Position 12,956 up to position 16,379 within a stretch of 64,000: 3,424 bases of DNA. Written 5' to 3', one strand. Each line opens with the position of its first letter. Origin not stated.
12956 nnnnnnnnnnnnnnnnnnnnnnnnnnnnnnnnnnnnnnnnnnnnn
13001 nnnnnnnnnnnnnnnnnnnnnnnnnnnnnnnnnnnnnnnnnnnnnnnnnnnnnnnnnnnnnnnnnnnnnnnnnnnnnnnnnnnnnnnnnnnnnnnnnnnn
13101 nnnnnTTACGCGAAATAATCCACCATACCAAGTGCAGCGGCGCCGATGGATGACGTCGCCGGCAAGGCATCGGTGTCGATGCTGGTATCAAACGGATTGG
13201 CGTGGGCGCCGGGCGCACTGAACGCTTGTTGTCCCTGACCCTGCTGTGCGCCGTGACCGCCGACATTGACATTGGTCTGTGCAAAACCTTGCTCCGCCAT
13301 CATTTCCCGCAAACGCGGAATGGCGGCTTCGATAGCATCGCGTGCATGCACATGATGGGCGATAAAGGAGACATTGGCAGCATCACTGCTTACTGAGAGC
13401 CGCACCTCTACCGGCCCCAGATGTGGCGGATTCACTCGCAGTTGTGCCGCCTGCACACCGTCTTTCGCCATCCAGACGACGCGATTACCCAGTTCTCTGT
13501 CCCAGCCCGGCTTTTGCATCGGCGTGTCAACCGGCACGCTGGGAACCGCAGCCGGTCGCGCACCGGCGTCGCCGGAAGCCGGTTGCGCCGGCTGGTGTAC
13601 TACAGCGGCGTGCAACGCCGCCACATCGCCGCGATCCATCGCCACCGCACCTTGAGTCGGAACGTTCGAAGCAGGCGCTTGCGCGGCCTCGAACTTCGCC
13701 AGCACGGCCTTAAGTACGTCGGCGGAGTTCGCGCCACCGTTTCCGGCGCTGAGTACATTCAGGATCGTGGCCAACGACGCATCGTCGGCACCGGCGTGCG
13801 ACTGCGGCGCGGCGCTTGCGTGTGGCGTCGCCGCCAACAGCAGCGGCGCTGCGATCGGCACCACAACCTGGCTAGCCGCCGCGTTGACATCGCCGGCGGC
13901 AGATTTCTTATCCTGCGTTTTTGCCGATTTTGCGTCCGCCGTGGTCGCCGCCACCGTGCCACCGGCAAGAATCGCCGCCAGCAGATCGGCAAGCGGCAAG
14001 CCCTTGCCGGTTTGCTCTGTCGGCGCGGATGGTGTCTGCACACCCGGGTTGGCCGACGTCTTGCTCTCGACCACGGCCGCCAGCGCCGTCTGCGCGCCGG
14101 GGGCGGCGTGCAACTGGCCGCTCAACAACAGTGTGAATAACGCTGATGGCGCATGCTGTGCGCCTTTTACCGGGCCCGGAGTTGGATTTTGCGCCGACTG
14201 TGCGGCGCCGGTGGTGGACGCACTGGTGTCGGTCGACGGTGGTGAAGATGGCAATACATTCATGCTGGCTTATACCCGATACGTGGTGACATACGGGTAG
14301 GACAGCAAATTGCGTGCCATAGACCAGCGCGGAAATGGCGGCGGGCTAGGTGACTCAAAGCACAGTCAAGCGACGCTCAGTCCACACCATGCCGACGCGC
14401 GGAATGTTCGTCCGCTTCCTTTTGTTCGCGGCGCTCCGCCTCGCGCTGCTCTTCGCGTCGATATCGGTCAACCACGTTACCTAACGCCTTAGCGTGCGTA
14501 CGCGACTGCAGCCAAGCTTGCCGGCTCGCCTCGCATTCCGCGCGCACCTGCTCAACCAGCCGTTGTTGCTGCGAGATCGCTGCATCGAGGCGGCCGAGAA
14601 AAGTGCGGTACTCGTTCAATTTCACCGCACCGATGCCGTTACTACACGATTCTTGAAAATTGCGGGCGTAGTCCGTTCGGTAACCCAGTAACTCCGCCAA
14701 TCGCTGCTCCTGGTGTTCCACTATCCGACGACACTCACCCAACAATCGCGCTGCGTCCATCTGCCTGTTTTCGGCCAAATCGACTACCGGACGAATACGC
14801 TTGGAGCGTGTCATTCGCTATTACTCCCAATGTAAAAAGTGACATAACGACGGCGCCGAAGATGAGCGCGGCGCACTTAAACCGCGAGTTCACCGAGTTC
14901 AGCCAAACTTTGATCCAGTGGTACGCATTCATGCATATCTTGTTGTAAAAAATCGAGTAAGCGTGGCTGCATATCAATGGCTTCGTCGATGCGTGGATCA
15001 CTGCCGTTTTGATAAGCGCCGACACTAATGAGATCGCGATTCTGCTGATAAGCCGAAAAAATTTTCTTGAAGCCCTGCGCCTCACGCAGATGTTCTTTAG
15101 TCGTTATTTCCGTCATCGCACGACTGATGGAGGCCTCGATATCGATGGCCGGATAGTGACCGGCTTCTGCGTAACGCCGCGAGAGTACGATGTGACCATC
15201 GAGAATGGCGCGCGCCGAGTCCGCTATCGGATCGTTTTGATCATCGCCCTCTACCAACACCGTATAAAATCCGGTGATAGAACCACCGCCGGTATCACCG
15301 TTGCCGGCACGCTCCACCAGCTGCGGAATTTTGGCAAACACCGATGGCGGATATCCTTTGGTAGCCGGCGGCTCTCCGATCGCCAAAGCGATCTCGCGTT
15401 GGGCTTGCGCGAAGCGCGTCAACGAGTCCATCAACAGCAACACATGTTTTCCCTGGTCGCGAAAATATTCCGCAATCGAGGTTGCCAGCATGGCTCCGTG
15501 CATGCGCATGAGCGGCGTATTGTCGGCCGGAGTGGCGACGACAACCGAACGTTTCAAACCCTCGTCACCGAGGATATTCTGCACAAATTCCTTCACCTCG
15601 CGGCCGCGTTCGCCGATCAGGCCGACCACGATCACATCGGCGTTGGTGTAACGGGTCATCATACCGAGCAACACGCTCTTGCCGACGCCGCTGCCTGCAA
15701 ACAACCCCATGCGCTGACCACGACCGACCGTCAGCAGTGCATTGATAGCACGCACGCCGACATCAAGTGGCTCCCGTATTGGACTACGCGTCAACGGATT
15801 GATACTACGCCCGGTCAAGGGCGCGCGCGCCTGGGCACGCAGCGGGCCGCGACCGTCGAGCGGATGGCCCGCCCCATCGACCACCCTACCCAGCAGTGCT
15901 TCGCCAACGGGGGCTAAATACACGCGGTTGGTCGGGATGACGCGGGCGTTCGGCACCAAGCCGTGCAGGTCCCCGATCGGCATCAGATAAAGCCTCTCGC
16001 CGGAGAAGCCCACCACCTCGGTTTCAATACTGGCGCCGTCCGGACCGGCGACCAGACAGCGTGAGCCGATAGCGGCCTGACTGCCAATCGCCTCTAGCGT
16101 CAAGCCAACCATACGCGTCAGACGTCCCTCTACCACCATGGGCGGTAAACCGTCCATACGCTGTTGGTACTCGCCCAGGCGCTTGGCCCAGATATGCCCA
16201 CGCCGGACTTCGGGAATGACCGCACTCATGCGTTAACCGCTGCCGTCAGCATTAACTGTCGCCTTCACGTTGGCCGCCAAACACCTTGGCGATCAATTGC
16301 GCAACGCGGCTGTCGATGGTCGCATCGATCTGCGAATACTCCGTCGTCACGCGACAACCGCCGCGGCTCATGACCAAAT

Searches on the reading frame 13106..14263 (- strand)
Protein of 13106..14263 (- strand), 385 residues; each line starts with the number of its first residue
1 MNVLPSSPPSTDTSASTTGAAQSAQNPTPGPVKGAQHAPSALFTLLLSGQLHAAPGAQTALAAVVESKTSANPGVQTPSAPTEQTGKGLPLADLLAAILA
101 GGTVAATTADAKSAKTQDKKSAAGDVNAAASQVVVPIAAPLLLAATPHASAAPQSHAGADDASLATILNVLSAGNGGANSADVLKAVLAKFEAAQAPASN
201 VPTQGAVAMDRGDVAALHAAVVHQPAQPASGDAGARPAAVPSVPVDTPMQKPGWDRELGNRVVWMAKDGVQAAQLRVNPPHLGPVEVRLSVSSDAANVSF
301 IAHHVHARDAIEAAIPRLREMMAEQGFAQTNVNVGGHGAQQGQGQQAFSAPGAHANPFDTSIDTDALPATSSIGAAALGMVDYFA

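Call 4: search_protein_families(library=pfam, proteins=[window:13106-14263:-])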
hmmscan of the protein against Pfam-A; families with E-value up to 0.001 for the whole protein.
window:13106-14263:- (385 aa): 1 family
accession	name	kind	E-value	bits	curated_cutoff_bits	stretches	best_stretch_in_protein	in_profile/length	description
PF02120.21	Flg_hook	-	3e-23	81.9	29.8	1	260-342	2-84/85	Flagellar hook-length control protein FliK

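Call 26: find_encoding_contigs(protein=window:13106-14263:-, flank=3000, max_places=10)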
Protein window:13106-14263:- (385 aa): 2 contigs read that carry it; 2 places shown.
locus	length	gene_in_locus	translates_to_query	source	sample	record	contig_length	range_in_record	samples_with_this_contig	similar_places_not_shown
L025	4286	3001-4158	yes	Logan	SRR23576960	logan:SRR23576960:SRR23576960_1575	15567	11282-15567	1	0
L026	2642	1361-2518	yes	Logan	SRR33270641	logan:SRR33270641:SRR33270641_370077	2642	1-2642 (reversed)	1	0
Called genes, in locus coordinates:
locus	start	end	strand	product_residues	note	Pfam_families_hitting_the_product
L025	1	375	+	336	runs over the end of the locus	PF03448:MgtE_N (faint), PF14842:FliG_N, PF14841:FliG_M, PF14842:FliG_N, PF01706:FliG_C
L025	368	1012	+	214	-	PF02108:FliH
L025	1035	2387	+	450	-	PF00006:ATP-synt_ab, PF18269:T3SS_ATPase_C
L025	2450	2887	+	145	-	PF02050:FliJ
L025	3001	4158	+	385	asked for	PF02120:Flg_hook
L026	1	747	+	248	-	?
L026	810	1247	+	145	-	PF02050:FliJ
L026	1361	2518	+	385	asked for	PF02120:Flg_hook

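Call 35: find_homologous_proteins(query=window:13106-14263:-, max_evalue=1e-30)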
Query window:13106-14263:- (385 aa): 13 proteins with E <= 1e-30 among 8000 candidates.
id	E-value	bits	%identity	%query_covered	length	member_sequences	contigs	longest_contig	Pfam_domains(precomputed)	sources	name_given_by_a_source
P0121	9.4e-234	794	100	100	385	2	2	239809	PF02120.22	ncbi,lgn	-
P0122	6.3e-209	712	91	100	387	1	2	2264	PF02120.22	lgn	-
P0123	9.3e-47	179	56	40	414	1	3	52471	PF02120.22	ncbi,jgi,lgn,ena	ncbi:MAG: flagellar hook-length control protein FliK [Gammaproteobacteria bacterium]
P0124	3.6e-46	177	38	100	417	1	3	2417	PF02120.22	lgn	-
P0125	5.0e-46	176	41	81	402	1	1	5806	PF02120.22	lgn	-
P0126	9.7e-44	169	59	38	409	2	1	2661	PF02120.22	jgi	jgi:hypothetical protein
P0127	2.4e-39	154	54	39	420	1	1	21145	PF02120.22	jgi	-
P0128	5.8e-39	153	52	39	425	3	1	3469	PF02120.22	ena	-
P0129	7.6e-38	149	55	39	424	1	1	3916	PF02120.22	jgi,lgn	-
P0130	4.9e-35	140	47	40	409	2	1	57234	PF02120.22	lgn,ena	-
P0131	2.7e-34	138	44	54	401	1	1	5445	PF02120.22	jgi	jgi:flagellar hook-length control protein FliK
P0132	3.2e-32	131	45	41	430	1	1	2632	PF02120.22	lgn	-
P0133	4.8e-31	127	36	97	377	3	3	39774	PF02120.22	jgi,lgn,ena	-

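Call 36: find_encoding_contigs(protein=P0121, flank=10000, max_places=6)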
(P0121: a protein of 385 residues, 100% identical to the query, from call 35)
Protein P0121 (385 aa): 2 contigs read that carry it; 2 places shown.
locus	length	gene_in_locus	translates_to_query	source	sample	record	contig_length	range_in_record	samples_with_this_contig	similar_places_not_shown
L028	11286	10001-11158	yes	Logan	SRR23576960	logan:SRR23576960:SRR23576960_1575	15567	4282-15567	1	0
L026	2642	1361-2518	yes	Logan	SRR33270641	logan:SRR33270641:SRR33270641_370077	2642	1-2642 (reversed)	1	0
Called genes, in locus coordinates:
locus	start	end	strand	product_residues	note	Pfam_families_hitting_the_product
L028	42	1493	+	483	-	PF06490:FleQ, PF00158:Sigma54_activat, PF13191:AAA_16 (faint), PF14532:Sigma54_activ_2, PF07728:AAA_5 (weak), PF25601:AAA_lid_14, PF02954:HTH_8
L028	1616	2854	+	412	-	PF00989:PAS (faint), PF13188:PAS_8, PF00512:HisKA, PF02518:HATPase_c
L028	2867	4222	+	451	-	PF00072:Response_reg, PF00158:Sigma54_activat, PF14532:Sigma54_activ_2, PF07728:AAA_5 (weak), PF25601:AAA_lid_14, PF02954:HTH_8, PF12840:HTH_20 (faint), PF13556:HTH_30 (weak)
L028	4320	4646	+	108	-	PF02049:FliE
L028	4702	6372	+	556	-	PF01514:YscJ_FliF, PF08345:YscJ_FliF_C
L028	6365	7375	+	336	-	PF03448:MgtE_N (faint), PF14842:FliG_N, PF14841:FliG_M, PF14842:FliG_N, PF01706:FliG_C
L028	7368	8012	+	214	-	PF02108:FliH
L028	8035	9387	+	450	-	PF00006:ATP-synt_ab, PF18269:T3SS_ATPase_C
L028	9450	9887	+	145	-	PF02050:FliJ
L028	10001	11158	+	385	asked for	PF02120:Flg_hook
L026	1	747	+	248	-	?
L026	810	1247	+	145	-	PF02050:FliJ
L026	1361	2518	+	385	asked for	PF02120:Flg_hook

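Call 37: find_encoding_contigs(protein=P0122, flank=3000, max_places=6)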
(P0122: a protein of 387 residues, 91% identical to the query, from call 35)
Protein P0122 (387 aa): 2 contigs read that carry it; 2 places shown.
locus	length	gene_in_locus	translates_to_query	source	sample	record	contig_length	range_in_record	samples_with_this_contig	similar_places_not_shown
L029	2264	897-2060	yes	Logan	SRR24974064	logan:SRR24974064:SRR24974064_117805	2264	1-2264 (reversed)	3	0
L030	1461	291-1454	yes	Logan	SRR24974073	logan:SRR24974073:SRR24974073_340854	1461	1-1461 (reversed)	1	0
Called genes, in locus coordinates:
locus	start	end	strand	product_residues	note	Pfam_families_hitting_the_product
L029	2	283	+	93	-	?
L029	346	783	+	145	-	PF02050:FliJ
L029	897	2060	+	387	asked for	PF02120:Flg_hook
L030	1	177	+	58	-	?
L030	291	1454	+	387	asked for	PF02120:Flg_hook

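Call 47: find_encoding_contigs(protein=P0123, flank=3000, max_places=3)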
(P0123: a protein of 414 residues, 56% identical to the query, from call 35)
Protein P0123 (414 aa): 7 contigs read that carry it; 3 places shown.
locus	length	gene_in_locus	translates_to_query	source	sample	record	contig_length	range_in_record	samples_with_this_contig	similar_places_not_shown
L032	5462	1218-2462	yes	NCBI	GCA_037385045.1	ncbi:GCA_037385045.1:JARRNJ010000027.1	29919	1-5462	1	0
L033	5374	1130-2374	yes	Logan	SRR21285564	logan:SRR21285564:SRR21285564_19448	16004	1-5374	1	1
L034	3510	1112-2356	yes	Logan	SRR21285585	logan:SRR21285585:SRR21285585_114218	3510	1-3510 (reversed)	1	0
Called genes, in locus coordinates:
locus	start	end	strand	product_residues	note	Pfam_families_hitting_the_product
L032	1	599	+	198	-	PF00006:ATP-synt_ab, PF18269:T3SS_ATPase_C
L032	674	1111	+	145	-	PF02050:FliJ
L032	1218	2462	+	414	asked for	PF02120:Flg_hook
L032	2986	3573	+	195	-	PF03748:FliL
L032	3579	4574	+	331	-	PF02154:FliM, PF01052:FliMN_C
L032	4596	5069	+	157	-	PF28396:SepQ_C (weak), PF01052:FliMN_C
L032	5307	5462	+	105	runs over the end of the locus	PF04347:FliO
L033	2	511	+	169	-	?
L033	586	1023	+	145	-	PF02050:FliJ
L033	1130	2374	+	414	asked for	PF02120:Flg_hook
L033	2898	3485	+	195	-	PF03748:FliL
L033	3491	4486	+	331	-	PF02154:FliM, PF01052:FliMN_C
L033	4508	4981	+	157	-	PF28396:SepQ_C (weak), PF01052:FliMN_C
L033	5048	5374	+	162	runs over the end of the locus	PF04347:FliO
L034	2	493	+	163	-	?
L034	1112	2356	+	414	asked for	PF02120:Flg_hook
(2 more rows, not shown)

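Call 56: list_cluster_members(proteins=[P0121, P0002, P0008, P0123])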
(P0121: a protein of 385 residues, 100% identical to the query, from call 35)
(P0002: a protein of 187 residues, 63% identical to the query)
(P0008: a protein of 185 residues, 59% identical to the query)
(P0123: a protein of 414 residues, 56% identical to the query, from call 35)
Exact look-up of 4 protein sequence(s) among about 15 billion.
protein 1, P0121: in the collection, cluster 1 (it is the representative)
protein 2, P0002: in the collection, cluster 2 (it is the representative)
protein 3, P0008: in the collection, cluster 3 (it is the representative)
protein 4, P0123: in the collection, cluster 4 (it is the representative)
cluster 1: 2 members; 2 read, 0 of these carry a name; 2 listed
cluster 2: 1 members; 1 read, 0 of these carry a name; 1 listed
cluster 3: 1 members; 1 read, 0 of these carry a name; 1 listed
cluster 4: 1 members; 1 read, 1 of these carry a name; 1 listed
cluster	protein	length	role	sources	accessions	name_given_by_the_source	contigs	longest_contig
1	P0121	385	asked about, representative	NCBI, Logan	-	-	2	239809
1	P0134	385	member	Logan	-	-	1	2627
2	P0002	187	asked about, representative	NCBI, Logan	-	-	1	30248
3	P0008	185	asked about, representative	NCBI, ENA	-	-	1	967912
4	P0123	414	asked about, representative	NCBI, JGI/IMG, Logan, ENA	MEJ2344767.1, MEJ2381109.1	MAG: flagellar hook-length control protein FliK [Gammaproteobacteria bacterium]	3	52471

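Call 64: find_encoding_contigs(protein=P0134, flank=3000, max_places=5)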
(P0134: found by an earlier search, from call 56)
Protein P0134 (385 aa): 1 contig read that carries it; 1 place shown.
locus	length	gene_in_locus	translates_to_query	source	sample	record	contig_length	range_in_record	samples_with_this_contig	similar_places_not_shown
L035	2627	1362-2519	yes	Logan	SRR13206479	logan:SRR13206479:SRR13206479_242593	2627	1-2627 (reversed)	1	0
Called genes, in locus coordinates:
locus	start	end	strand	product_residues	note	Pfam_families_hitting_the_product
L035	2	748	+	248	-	?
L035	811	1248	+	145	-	PF02050:FliJ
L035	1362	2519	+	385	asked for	PF02120:Flg_hook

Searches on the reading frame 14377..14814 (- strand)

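Call 4: search_protein_families(library=pfam, proteins=[window:14377-14814:-])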
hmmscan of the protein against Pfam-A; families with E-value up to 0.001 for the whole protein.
window:14377-14814:- (145 aa): 1 family
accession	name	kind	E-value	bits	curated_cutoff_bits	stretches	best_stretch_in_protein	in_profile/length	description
PF02050.21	FliJ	-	5e-28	98.2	28.4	1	20-142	2-123/123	Flagellar FliJ protein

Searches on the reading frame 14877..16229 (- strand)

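Call 4: search_protein_families(library=pfam, proteins=[window:14877-16229:-])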
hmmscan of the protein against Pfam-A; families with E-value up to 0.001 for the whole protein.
window:14877-16229:- (450 aa): 3 families
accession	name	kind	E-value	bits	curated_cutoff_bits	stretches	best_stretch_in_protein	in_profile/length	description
PF00006.31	ATP-synt_ab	-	4e-89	298.3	29.5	1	158-369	1-213/213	ATP synthase alpha/beta family, nucleotide-binding domain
PF18269.6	T3SS_ATPase_C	-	4.6e-28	97.3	22.7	1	376-446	1-71/72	T3SS EscN ATPase C-terminal domain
PF02874.29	ATP-synt_ab_N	-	0.00032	21.6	20.9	1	39-101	3-69/69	ATP synthase alpha/beta family, beta-barrel domain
